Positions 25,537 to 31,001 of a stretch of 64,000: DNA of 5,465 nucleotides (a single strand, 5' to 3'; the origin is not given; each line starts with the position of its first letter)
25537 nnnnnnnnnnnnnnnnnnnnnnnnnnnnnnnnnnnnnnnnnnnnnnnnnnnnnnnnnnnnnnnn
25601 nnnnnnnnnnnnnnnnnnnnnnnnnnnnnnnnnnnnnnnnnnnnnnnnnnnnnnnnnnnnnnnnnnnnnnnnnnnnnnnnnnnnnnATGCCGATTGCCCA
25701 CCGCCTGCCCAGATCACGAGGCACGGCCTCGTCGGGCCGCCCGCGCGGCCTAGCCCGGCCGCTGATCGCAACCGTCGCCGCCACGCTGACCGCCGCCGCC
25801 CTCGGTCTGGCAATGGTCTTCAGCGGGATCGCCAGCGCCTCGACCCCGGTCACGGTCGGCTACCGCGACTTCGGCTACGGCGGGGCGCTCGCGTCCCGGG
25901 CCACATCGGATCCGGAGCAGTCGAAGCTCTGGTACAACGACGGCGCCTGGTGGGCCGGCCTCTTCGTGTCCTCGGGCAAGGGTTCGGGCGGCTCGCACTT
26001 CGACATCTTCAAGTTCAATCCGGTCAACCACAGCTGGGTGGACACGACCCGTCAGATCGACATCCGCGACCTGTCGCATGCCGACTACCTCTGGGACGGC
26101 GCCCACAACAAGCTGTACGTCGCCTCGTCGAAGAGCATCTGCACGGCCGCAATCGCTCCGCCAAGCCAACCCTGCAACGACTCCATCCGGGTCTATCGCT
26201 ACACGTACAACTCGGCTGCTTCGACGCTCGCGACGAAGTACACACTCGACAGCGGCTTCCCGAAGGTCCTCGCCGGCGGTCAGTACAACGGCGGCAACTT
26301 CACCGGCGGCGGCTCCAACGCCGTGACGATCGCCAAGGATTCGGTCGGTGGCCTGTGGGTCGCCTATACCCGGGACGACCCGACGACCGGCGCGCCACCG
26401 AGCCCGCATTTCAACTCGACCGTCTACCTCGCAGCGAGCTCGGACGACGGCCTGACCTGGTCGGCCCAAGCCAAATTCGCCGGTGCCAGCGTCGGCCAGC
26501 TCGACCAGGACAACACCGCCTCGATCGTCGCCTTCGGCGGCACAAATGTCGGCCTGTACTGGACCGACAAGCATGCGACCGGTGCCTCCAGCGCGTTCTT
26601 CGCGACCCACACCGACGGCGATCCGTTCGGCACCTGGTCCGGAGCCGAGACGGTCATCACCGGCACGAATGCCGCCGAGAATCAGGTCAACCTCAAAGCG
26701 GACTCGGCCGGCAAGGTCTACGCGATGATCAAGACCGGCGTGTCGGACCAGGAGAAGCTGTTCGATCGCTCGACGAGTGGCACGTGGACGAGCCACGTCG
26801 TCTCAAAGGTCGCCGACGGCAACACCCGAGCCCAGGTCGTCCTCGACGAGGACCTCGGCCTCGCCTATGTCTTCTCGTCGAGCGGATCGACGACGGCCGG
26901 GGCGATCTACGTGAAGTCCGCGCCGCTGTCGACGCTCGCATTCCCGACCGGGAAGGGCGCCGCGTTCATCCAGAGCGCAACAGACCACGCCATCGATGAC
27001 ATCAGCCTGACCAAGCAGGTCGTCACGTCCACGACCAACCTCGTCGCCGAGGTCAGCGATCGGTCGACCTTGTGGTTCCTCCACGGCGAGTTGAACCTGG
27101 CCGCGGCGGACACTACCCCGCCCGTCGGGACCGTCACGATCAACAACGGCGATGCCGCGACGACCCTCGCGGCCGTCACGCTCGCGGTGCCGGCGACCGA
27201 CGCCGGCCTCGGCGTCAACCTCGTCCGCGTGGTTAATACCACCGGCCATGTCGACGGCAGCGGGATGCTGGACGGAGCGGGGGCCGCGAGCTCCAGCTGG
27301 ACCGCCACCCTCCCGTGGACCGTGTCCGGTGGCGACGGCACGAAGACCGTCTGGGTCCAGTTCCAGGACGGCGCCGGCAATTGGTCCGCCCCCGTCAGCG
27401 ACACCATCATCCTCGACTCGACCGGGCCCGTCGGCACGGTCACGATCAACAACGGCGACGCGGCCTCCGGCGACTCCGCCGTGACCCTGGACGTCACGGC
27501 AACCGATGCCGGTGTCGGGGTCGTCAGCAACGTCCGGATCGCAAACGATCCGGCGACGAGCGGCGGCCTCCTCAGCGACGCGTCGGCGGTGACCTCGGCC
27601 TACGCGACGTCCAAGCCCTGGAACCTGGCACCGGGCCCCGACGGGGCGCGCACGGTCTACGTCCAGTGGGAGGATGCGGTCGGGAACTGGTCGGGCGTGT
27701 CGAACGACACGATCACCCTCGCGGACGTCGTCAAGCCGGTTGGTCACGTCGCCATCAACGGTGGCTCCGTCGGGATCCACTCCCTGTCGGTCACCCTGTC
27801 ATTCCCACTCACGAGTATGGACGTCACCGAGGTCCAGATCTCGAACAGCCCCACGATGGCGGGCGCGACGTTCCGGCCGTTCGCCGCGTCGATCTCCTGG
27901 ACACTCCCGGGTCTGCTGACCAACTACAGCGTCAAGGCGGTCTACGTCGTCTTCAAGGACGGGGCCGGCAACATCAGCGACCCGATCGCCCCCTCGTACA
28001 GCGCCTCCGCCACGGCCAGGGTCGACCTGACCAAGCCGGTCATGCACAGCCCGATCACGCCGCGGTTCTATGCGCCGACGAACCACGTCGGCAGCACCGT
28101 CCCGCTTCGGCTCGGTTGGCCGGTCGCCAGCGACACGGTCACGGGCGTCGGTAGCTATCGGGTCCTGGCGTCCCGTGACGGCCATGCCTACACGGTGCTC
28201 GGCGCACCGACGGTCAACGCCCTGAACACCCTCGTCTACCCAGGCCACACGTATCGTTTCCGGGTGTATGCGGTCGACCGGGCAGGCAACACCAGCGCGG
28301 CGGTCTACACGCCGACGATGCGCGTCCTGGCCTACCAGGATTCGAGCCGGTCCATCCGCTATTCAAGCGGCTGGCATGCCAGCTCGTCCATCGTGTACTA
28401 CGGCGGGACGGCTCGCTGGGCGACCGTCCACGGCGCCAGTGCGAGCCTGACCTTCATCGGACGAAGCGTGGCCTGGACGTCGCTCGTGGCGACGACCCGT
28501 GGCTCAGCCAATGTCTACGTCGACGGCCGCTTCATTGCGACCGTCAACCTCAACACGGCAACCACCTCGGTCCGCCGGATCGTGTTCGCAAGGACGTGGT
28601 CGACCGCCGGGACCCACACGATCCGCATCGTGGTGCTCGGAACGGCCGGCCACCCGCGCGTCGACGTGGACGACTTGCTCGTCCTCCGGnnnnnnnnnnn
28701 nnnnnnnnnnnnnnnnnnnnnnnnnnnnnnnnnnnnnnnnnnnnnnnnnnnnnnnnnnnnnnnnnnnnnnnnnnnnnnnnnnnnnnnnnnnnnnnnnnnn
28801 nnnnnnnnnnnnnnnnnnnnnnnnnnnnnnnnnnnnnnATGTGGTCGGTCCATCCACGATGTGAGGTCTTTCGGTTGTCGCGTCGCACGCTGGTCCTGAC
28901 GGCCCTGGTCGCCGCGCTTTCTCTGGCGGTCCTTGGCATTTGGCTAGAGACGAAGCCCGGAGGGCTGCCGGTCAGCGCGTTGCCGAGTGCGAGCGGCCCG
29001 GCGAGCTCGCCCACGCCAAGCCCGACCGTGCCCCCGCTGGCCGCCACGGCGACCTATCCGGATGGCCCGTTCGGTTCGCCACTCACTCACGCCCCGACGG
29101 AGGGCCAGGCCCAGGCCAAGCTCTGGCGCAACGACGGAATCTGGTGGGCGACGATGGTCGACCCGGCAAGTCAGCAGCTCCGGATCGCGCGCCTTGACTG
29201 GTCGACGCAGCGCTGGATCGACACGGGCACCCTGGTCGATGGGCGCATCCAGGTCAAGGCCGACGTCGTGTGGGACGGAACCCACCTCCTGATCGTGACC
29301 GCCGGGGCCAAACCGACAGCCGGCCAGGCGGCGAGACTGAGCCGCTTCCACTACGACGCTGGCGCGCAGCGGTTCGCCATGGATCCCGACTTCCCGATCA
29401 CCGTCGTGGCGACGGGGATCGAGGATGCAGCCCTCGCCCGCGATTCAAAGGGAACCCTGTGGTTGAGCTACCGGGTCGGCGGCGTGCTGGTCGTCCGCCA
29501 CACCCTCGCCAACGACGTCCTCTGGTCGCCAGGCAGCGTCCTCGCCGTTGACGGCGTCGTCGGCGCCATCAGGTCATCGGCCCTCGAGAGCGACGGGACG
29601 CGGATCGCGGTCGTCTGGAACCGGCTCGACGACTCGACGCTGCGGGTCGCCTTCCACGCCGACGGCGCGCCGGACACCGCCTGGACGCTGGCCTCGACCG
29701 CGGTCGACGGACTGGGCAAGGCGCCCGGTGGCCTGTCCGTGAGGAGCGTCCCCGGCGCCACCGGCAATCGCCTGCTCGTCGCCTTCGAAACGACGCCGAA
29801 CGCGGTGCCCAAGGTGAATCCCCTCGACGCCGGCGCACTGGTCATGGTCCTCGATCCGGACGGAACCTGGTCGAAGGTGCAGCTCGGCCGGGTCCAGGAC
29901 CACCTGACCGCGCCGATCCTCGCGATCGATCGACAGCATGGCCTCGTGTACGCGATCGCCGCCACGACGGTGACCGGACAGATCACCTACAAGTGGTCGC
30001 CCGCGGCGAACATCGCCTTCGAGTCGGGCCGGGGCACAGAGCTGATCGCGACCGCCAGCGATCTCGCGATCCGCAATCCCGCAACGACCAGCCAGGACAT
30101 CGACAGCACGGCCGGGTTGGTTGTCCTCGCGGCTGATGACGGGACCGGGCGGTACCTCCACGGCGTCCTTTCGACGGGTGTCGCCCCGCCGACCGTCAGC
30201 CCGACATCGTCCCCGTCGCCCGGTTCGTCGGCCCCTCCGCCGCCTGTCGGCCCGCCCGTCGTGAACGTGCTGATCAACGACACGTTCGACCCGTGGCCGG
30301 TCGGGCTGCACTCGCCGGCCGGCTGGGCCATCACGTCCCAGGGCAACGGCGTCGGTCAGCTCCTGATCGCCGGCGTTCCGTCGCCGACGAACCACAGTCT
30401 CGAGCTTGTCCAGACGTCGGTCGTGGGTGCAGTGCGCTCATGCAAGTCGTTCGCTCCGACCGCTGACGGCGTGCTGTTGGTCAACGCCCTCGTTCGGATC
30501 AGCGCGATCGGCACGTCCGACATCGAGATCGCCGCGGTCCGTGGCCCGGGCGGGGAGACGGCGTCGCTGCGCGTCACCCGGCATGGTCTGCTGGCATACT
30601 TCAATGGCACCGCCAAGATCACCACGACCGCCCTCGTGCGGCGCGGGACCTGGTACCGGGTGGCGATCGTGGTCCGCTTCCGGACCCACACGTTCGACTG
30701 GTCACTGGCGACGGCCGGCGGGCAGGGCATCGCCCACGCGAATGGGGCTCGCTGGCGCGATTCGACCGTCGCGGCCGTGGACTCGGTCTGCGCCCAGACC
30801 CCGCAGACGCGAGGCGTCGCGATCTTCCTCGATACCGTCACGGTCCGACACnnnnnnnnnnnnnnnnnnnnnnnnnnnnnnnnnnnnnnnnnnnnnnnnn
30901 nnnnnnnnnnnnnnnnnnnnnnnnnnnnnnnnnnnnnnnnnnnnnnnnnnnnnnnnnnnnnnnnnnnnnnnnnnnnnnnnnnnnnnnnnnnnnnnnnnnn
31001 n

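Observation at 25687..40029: Three paralogous Asp-box propeller domains with a shared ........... signature, each fused to a different C-terminal module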

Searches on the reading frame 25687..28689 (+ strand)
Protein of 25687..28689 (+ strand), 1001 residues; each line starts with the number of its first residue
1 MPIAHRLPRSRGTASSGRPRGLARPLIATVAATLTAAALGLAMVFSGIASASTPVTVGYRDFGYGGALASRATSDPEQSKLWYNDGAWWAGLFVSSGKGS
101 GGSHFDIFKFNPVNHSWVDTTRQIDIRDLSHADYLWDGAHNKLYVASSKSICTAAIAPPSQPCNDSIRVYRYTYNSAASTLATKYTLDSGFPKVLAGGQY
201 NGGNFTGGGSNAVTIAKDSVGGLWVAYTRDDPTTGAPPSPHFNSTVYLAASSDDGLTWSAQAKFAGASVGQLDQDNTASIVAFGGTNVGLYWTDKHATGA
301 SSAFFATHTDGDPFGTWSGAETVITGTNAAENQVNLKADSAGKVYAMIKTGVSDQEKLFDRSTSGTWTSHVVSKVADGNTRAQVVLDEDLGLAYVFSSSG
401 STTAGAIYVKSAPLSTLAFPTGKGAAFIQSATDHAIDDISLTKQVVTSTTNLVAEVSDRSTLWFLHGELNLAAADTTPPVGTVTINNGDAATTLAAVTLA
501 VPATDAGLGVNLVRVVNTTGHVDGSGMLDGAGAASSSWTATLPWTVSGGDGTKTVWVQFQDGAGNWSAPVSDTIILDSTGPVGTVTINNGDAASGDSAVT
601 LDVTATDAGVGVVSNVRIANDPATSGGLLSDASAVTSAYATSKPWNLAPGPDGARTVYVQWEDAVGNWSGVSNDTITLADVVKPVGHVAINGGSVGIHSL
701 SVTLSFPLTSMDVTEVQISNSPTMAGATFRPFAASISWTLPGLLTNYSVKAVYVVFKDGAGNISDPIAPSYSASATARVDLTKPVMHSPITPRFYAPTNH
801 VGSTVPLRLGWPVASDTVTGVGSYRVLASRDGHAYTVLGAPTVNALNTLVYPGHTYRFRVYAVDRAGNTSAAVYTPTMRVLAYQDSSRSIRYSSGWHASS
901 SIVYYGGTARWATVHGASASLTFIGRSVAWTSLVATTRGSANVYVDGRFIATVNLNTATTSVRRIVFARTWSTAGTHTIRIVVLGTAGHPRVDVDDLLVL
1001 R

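Call 6: search_protein_families(library=pfam, proteins=[window:25687-28689:+], max_evalue=1)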
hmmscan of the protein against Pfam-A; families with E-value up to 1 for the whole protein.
window:25687-28689:+ (1001 aa): 3 families
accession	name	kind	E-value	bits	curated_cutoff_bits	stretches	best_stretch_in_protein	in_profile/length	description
PF00041.27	fn3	-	0.0057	17.3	25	1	801-870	11-78/84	Fibronectin type III domain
PF17996.7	CE2_N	-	0.014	15.9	27.9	1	908-983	11-82/108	Carbohydrate esterase 2 N-terminal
PF10179.15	NDNF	-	0.28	11.7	27.3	1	851-877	97-123/127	Neuron-derived neurotrophic factor, first Fn(III) domain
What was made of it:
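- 28036..28689 (+): A: fn3-like (aa about 801-870) and CE2_N-like beta-sandwich (aa about 908-983) C-terminal modules. Sub-threshold Pfam matches: fn3 E 0.0057, CE2_N E 0.014 (call 6).
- Checked: Sub-threshold fn3 (aa 801-870) and CE2_N-like beta-sandwich (aa 908-983) matches follow (call 6).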

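Call 7: search_protein_families(library=ncbifam, proteins=[window:25687-28689:+], max_evalue=1)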
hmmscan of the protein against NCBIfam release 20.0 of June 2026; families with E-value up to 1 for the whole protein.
window:25687-28689:+ (1001 aa): 2 families
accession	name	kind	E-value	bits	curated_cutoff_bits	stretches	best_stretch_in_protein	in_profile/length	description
NF047446.1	barrel_OmpL47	domain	0.0052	17.2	40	1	855-872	44-61/68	OmpL47-type beta-barrel domain-containing protein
NF004748.0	PRK06079.1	equivalog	0.11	11.7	362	1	328-387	174-233/252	enoyl-ACP reductase FabI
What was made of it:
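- There is no Pfam or NCBIfam match at E<=1 (calls 6, 7).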

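Call 56: list_cluster_members(proteins=[window:25687-28689:+, window:28839-30851:+, window:37147-40026:+])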
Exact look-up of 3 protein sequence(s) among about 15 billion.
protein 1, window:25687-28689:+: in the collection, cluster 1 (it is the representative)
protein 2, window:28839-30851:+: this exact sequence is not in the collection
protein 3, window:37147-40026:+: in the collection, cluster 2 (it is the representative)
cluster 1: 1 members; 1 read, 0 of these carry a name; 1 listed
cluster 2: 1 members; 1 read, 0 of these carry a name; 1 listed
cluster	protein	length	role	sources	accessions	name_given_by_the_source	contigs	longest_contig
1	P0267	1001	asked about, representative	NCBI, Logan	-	-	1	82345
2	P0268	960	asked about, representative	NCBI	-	-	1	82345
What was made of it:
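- Tried and rejected: Cluster look-up shows A and C as unnamed singletons (call 56).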

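Call 79: find_homologous_proteins(query=window:25687-28689:+, max_evalue=1e-10)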
Query window:25687-28689:+ (1001 aa): 84 proteins with E <= 1e-10 among 8000 candidates.
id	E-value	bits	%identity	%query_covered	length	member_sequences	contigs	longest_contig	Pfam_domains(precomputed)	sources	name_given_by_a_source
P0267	0.0e+0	2204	100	100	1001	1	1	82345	-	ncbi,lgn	-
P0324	0.0e+0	1452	70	95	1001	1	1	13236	-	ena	-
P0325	0.0e+0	1437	66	100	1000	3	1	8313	-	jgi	jgi:hypothetical protein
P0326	0.0e+0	1437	65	77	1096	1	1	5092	-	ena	-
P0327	0.0e+0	1434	68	95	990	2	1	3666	-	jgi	jgi:hypothetical protein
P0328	0.0e+0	1429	67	100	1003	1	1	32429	-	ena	-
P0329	0.0e+0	1416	67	96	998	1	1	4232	-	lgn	-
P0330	0.0e+0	1409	68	98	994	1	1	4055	-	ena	-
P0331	0.0e+0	1386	67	96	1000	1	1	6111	-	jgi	jgi:hypothetical protein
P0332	0.0e+0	1378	62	78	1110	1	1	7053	-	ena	-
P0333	0.0e+0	1352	66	96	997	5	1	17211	-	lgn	-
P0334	0.0e+0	1322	57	85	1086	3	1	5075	PF19077.7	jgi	-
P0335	0.0e+0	1320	64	96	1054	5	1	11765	-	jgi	jgi:hypothetical protein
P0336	0.0e+0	1320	65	96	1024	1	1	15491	-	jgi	jgi:hypothetical protein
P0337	0.0e+0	1311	58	80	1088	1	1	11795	-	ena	-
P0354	9.9e-170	585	37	77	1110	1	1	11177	-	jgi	jgi:hypothetical protein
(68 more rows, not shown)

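Call 82: find_encoding_contigs(protein=P0328, flank=10000, max_places=1)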
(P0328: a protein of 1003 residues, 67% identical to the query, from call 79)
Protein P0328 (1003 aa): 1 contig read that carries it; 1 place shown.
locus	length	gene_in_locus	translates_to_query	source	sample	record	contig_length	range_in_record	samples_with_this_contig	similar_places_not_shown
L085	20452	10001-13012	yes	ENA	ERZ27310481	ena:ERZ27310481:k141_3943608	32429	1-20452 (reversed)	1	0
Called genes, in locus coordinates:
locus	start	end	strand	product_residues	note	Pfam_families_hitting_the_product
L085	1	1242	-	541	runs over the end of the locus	PF02706:Wzz (weak)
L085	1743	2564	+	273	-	PF01636:APH, PF19974:TCAD9 (weak)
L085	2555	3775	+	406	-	PF13439:Glyco_transf_4 (weak), PF13579:Glyco_trans_4_4 (weak), PF13692:Glyco_trans_1_4, PF00534:Glycos_transf_1 (weak), PF13524:Glyco_trans_1_2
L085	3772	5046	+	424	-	PF13439:Glyco_transf_4, PF00534:Glycos_transf_1, PF13692:Glyco_trans_1_4, PF13524:Glyco_trans_1_2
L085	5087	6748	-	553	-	PF01943:Polysacc_synt, PF13440:Polysacc_synt_3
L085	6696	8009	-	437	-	-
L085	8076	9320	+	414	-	PF05426:Alginate_lyase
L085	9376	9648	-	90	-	-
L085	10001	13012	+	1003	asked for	-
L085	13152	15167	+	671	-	-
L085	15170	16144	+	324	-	PF01073:3Beta_HSD, PF01370:Epimerase, PF02719:Polysacc_synt_2, PF04321:RmlD_sub_bind, PF07993:NAD_binding_4, PF13460:NAD_binding_10, PF16363:GDP_Man_Dehyd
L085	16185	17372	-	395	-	PF02018:CBM_4_9 (weak)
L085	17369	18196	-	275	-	-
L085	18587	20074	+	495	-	PF03721:UDPG_MGDP_dh_N, PF00984:UDPG_MGDP_dh, PF03720:UDPG_MGDP_dh_C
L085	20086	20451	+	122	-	?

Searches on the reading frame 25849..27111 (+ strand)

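Call 28: search_protein_families(library=phrogs, proteins=[window:25849-27111:+], max_evalue=1)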
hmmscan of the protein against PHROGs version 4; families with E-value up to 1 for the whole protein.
window:25849-27111:+ (421 aa): 1 family
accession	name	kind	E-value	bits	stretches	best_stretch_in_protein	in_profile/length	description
phrog_37617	-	unknown function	0.1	12.3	1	240-290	208-256/518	-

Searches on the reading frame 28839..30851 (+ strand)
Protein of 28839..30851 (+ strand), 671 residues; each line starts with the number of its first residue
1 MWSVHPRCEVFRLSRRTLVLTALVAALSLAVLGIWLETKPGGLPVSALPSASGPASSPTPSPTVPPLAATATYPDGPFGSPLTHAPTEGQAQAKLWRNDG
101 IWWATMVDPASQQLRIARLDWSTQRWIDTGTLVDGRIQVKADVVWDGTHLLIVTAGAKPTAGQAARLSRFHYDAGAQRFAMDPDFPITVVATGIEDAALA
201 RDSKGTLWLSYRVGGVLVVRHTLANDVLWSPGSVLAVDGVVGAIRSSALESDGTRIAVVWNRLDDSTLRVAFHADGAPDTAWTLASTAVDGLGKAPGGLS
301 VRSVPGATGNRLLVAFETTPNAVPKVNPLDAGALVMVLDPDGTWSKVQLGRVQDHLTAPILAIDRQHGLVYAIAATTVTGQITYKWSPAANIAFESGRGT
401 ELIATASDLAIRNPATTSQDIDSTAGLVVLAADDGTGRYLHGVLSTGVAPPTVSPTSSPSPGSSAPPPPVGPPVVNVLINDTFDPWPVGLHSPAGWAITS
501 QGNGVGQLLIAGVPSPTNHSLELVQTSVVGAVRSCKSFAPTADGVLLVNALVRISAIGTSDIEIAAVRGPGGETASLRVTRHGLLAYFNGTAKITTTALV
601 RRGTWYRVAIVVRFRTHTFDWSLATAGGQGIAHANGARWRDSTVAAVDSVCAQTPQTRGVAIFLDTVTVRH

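Call 6: search_protein_families(library=pfam, proteins=[window:28839-30851:+], max_evalue=1)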
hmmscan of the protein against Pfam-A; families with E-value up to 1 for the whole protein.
window:28839-30851:+ (671 aa): 1 family
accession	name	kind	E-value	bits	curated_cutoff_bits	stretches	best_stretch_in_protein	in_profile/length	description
PF19408.5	PKD_6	-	0.041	14.7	25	1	366-404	18-54/82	PKD-like domain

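Call 7: search_protein_families(library=ncbifam, proteins=[window:28839-30851:+], max_evalue=1)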
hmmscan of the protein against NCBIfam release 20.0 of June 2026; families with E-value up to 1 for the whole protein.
window:28839-30851:+ (671 aa): 0 families

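Call 67: find_homologous_proteins(query=window:28839-30851:+, max_evalue=1e-10)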
Query window:28839-30851:+ (671 aa): 58 proteins with E <= 1e-10 among 8000 candidates.
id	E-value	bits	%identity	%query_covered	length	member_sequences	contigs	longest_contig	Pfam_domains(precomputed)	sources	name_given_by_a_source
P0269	0.0e+0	1448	100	98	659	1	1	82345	-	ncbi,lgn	-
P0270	1.2e-217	743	54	92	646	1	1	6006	-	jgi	jgi:hypothetical protein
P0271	4.6e-203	694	52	91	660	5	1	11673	-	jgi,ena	-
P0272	2.2e-198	679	50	95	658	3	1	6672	-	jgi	jgi:hypothetical protein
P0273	7.2e-196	671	54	90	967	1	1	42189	-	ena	-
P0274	6.4e-194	664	51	93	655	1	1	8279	-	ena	-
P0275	6.8e-194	664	50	92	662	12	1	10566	-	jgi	jgi:hypothetical protein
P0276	7.8e-194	664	50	95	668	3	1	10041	-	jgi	jgi:hypothetical protein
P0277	1.2e-193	663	51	90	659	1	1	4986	-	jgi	jgi:hypothetical protein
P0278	4.3e-192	658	51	90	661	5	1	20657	-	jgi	-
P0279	4.5e-192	658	50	94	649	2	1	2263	-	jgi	jgi:hypothetical protein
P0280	6.1e-188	644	50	93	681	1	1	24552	-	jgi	jgi:hypothetical protein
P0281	2.7e-187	642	50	91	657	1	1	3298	-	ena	-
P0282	3.3e-187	642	49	95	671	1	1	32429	-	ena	-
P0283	1.5e-186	640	48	98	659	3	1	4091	-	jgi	jgi:hypothetical protein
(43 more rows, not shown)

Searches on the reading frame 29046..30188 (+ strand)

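Call 28: search_protein_families(library=phrogs, proteins=[window:29046-30188:+], max_evalue=1)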
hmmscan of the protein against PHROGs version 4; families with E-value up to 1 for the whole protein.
window:29046-30188:+ (381 aa): 1 family
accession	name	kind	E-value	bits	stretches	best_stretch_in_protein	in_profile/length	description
phrog_17755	-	unknown function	0.39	11.7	0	249-274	19-44/52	-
